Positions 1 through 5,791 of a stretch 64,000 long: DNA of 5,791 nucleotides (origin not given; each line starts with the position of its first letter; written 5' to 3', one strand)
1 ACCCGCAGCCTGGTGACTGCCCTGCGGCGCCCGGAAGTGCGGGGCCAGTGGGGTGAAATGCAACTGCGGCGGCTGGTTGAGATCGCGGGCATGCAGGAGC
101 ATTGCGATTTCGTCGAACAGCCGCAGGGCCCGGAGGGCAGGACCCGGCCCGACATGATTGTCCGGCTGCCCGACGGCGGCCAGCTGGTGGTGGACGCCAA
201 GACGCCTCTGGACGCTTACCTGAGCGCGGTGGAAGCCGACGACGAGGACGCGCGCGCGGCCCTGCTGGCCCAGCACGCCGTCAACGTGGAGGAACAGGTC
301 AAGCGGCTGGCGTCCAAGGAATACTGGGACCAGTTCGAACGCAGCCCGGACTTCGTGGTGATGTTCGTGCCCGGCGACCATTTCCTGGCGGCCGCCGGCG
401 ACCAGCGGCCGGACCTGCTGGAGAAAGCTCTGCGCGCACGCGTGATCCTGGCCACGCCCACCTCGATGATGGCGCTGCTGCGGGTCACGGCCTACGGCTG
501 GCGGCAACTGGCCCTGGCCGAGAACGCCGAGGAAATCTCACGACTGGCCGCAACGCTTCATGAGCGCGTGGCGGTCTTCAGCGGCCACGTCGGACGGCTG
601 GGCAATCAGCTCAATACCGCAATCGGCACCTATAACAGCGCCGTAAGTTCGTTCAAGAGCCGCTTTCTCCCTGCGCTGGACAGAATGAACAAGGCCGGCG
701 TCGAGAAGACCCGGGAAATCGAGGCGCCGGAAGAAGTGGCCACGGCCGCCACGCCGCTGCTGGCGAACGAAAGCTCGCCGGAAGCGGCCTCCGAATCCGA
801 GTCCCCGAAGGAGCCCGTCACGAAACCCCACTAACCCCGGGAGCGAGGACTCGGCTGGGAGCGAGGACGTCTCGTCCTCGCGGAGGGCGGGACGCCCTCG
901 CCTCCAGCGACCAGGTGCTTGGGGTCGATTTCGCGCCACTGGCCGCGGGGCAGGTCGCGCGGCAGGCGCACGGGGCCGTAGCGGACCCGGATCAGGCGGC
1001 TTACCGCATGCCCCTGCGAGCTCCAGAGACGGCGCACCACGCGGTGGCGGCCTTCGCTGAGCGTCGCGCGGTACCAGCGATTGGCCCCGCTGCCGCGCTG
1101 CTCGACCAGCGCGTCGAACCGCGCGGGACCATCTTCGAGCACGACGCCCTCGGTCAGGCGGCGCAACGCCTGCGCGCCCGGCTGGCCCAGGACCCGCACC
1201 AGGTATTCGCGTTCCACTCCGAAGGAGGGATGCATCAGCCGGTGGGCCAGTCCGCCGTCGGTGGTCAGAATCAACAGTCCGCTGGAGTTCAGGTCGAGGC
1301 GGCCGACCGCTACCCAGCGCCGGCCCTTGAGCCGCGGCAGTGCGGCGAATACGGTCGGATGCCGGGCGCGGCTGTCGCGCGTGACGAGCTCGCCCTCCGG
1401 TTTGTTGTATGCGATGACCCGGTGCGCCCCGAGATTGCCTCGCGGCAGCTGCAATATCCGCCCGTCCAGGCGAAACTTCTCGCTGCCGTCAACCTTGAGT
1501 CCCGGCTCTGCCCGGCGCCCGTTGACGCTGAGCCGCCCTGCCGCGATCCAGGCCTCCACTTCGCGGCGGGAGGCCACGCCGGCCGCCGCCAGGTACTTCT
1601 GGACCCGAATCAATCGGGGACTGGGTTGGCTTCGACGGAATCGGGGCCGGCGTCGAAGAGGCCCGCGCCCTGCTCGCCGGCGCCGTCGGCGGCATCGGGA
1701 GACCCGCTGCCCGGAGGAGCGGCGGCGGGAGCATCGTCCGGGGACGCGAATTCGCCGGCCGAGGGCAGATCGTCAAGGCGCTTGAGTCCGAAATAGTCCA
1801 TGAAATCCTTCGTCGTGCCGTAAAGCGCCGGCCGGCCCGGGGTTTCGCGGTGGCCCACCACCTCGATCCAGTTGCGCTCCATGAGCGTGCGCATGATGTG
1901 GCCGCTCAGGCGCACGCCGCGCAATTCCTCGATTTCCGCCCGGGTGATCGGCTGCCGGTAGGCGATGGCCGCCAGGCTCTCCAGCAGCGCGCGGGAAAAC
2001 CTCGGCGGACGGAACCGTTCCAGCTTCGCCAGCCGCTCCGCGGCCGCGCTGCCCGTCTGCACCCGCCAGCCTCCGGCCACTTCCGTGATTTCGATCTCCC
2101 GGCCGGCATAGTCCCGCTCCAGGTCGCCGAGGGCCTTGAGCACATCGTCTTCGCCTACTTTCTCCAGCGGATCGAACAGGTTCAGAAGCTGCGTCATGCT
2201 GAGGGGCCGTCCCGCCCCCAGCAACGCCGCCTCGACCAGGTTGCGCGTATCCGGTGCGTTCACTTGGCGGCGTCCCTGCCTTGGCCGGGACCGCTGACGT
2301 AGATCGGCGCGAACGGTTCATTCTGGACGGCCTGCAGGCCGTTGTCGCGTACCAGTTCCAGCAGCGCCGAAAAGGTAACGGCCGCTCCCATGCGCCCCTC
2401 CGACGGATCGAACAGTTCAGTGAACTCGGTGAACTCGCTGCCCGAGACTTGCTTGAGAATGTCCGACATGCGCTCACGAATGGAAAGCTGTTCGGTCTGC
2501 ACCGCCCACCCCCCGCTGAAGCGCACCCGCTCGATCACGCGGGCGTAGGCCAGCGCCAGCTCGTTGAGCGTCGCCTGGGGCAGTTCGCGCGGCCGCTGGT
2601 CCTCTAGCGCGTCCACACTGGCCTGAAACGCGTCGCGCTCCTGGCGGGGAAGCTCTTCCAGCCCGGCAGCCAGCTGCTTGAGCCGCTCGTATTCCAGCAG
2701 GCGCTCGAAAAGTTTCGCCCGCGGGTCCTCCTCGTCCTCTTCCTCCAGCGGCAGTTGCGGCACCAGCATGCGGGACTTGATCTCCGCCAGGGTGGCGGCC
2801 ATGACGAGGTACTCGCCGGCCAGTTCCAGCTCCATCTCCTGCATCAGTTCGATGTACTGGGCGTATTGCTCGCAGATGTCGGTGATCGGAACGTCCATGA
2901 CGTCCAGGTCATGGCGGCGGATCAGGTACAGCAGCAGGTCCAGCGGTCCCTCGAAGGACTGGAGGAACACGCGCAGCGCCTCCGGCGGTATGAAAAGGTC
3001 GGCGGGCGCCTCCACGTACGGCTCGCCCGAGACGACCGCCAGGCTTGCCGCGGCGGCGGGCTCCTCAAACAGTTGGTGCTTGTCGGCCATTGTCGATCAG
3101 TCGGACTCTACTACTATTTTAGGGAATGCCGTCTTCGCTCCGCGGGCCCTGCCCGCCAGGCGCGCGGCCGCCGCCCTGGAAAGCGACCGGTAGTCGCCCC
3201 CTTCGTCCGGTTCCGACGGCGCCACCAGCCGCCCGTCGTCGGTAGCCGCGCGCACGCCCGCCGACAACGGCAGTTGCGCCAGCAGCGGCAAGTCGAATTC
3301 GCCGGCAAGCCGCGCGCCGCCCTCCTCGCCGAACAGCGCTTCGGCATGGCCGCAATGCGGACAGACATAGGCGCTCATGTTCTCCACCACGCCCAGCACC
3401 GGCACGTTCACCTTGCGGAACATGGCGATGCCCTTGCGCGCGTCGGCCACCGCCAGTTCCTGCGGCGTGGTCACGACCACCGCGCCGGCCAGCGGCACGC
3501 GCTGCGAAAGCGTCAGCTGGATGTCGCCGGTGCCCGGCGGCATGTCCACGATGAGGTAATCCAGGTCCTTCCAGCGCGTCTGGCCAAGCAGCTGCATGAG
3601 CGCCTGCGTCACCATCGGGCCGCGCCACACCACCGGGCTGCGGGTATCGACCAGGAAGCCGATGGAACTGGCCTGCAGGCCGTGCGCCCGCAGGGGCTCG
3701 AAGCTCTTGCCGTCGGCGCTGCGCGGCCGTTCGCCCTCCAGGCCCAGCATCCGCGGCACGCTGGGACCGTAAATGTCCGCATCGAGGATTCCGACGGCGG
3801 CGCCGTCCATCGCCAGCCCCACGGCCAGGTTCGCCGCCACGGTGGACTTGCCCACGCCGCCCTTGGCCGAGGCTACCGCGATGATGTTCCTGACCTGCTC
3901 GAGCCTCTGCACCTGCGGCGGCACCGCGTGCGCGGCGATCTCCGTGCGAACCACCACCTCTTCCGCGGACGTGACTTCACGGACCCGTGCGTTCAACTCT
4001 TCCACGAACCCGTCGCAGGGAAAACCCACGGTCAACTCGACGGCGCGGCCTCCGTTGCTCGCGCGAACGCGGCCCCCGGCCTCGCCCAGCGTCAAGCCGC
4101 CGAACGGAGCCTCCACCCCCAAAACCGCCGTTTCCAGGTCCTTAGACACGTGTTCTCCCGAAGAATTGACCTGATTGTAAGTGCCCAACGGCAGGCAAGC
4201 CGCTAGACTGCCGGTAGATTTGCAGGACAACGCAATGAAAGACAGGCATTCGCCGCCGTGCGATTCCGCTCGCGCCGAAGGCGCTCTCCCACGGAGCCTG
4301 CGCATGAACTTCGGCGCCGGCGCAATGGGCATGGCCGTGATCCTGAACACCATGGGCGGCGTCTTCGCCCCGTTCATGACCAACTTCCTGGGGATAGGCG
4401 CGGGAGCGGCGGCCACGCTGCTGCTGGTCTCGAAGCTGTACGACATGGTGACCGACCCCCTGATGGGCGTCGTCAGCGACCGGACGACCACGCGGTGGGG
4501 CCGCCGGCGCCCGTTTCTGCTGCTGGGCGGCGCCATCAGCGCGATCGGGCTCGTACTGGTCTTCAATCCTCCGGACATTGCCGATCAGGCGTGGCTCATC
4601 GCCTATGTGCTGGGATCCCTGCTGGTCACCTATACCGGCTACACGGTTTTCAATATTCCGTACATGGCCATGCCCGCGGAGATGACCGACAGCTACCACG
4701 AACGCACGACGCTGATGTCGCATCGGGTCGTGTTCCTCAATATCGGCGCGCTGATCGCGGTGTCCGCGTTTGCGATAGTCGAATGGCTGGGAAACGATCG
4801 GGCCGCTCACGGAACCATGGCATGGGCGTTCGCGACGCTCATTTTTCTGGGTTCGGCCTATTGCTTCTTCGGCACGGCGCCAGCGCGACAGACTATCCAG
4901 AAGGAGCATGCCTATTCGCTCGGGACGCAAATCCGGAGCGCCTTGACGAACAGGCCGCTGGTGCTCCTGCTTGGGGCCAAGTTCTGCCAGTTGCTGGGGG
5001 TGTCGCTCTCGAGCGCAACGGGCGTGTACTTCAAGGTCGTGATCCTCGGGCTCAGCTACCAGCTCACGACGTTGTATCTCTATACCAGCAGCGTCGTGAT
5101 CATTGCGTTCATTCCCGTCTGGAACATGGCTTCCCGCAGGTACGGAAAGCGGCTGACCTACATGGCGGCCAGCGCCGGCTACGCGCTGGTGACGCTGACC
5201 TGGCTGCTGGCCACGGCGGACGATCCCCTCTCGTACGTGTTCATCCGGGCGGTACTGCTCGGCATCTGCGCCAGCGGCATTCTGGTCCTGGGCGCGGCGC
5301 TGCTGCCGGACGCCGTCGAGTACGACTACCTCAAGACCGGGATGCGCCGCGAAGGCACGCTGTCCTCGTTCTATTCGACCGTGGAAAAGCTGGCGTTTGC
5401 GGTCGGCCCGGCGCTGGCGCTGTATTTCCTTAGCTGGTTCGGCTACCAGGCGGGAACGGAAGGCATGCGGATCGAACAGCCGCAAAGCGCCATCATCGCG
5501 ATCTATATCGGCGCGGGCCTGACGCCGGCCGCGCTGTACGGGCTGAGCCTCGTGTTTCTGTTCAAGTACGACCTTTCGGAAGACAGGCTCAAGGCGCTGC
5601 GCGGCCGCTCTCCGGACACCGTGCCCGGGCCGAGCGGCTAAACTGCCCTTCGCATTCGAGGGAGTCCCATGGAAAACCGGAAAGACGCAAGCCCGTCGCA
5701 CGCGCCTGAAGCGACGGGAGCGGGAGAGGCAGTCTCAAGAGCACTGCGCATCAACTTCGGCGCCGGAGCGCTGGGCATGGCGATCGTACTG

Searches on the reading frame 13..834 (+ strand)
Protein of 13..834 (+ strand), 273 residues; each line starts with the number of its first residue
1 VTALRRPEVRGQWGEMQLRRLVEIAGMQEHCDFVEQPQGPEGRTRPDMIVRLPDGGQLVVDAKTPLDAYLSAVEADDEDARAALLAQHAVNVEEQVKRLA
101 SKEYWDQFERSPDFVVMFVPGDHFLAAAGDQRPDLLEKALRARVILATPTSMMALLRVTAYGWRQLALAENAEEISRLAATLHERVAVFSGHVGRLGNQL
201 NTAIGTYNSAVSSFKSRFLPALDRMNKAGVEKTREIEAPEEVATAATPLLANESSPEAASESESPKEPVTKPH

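Call 75: search_protein_families(library=pfam, proteins=[window:13-834:+], max_evalue=0.000001)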
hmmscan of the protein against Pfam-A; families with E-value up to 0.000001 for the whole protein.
window:13-834:+ (273 aa): 1 family
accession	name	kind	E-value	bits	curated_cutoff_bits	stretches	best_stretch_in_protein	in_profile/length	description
PF02646.22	RmuC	-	3.9e-80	269.5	26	1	2-234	58-290/291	RmuC family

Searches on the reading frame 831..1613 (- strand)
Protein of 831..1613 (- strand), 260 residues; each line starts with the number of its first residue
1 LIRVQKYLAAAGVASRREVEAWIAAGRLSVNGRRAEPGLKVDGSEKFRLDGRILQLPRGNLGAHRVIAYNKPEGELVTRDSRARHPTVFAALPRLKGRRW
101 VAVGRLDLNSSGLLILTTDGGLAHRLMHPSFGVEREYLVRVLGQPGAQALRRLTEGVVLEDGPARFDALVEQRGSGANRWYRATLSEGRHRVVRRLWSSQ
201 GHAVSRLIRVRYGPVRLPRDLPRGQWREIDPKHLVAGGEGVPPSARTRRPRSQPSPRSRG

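Call 75: search_protein_families(library=pfam, proteins=[window:831-1613:-], max_evalue=0.000001)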
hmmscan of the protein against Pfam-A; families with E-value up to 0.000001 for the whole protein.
window:831-1613:- (260 aa): 2 families
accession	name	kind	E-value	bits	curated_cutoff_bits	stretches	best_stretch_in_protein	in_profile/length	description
PF00849.27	PseudoU_synth_2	-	5.4e-17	62.9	26.8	1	66-196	2-149/152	RNA pseudouridylate synthase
PF01479.30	S4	-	1e-10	41.6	22.8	1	3-44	2-45/48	S4 domain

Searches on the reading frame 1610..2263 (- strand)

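Call 75: search_protein_families(library=pfam, proteins=[window:1610-2263:-], max_evalue=0.000001)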
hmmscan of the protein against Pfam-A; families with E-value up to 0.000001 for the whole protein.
window:1610-2263:- (217 aa): 1 family
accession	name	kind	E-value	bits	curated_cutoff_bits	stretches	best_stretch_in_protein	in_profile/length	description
PF04079.22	SMC_ScpB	-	8.2e-49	165.7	27.4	1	9-168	2-159/160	Segregation and condensation complex subunit ScpB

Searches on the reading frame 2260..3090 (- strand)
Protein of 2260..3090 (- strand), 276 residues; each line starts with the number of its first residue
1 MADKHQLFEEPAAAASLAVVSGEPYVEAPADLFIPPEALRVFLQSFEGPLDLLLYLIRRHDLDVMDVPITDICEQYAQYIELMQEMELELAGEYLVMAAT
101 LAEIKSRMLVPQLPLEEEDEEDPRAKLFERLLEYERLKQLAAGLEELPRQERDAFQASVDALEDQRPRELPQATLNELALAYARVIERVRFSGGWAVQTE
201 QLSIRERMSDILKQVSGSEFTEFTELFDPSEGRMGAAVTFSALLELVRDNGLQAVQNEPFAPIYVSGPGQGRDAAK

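Call 75: search_protein_families(library=pfam, proteins=[window:2260-3090:-], max_evalue=0.000001)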
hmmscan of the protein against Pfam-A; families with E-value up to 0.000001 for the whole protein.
window:2260-3090:- (276 aa): 1 family
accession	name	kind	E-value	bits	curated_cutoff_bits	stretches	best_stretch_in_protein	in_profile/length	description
PF02616.19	SMC_ScpA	-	1.1e-32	114.4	24.6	1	56-266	1-230/232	Segregation and condensation protein ScpA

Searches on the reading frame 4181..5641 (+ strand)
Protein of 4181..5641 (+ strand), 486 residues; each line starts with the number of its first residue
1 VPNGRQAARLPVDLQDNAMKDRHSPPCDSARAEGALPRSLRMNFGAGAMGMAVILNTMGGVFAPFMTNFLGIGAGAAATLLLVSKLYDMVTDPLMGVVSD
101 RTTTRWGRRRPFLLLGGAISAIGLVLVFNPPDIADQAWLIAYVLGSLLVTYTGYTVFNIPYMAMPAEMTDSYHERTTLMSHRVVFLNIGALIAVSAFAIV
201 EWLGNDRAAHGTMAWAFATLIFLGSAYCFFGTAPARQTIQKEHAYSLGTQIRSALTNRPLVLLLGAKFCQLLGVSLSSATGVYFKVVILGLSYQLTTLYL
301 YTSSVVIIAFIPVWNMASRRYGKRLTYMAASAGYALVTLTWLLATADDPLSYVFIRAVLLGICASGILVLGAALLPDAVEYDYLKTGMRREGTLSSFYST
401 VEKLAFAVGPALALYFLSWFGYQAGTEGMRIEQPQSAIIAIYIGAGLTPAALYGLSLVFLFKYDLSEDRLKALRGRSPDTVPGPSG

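Call 42: search_protein_families(library=pfam, proteins=[window:4181-5641:+], max_evalue=1e-8)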
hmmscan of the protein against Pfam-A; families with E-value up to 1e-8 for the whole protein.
window:4181-5641:+ (486 aa): 2 families
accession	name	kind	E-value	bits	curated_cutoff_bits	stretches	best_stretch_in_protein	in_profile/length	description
PF13347.12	MFS_2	-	9e-77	258.8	27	1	44-466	2-426/427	MFS/sugar transport protein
PF07690.21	MFS_1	-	1.6e-19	70.5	33.4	2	267-424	5-152/347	Major Facilitator Superfamily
